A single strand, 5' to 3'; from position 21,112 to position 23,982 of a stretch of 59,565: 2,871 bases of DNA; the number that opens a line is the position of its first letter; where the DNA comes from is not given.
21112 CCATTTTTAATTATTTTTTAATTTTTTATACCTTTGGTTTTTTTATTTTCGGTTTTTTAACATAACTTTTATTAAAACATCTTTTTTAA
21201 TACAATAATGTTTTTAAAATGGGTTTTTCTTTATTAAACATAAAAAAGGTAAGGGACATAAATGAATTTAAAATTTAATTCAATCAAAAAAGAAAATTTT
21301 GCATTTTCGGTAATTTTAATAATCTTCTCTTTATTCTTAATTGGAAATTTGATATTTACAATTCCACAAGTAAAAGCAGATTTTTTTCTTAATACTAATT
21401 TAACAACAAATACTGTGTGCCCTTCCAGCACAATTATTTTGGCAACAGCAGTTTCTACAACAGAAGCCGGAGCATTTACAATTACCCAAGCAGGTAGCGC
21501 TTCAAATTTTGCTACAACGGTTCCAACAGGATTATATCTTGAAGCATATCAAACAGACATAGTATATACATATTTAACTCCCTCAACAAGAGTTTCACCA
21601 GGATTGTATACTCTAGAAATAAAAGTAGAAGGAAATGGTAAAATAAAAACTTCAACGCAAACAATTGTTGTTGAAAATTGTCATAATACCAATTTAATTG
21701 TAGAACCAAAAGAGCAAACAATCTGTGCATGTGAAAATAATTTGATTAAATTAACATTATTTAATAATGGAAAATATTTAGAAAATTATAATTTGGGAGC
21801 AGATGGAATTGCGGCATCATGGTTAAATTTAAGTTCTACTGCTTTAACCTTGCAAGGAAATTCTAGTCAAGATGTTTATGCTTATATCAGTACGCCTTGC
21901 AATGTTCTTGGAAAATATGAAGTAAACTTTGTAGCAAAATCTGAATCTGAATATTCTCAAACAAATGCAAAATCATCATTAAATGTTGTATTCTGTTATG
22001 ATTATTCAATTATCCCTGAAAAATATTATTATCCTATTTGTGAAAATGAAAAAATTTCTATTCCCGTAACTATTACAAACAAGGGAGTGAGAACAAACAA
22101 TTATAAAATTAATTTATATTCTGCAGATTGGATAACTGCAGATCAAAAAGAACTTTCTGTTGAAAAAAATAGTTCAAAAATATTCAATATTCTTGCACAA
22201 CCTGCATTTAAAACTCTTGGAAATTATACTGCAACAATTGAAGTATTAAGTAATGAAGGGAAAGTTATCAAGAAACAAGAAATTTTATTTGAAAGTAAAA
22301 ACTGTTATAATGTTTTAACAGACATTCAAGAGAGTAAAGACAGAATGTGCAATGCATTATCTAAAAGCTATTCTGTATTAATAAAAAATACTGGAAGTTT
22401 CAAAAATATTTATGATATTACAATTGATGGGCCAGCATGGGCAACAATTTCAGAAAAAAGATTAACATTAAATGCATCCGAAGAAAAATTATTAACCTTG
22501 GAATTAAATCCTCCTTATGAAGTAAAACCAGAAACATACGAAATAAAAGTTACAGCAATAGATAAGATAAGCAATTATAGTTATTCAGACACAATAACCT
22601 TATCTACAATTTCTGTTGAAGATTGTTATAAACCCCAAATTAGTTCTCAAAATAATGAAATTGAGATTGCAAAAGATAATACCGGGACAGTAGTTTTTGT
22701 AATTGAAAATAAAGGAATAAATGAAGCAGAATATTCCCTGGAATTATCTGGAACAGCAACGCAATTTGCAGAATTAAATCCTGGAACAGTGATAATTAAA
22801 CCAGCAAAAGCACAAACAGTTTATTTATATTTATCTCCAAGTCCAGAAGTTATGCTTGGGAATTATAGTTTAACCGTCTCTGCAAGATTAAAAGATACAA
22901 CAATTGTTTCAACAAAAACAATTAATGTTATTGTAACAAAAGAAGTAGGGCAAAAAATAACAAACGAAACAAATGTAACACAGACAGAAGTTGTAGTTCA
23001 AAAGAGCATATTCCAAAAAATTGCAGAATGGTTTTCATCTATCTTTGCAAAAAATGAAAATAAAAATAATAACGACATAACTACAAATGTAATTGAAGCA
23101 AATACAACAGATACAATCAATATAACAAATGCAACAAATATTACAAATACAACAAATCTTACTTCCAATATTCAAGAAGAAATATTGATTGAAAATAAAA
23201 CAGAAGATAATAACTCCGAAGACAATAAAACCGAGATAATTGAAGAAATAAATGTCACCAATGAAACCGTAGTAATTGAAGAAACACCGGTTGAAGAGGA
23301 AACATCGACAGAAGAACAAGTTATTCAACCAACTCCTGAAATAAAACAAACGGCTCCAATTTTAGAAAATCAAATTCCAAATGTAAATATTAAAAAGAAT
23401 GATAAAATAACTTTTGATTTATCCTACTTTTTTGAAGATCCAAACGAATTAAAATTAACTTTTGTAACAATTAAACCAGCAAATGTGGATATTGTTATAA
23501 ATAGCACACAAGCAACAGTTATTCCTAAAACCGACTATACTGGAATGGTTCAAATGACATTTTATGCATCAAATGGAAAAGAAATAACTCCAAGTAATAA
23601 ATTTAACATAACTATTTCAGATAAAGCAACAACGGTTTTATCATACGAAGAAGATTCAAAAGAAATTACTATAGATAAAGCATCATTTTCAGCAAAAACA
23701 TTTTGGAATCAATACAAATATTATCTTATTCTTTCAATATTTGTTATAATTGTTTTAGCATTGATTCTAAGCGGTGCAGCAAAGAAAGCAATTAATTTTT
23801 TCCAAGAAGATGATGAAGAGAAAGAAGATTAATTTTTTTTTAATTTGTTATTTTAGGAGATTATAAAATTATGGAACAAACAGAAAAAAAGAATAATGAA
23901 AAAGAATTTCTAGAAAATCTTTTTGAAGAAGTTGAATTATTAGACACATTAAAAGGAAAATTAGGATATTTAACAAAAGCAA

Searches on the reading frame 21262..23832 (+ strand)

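Call 9: search_protein_families(library=pfam, proteins=[window:21262-23832:+], max_evalue=0.001)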
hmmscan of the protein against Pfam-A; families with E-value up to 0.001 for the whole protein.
window:21262-23832:+ (856 aa): 1 family
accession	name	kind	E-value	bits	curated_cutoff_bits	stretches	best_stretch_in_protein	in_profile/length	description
PF19912.4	DUF6385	-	0.00094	19.6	26.8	0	475-520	6-50/82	Domain of unknown function (DUF6385)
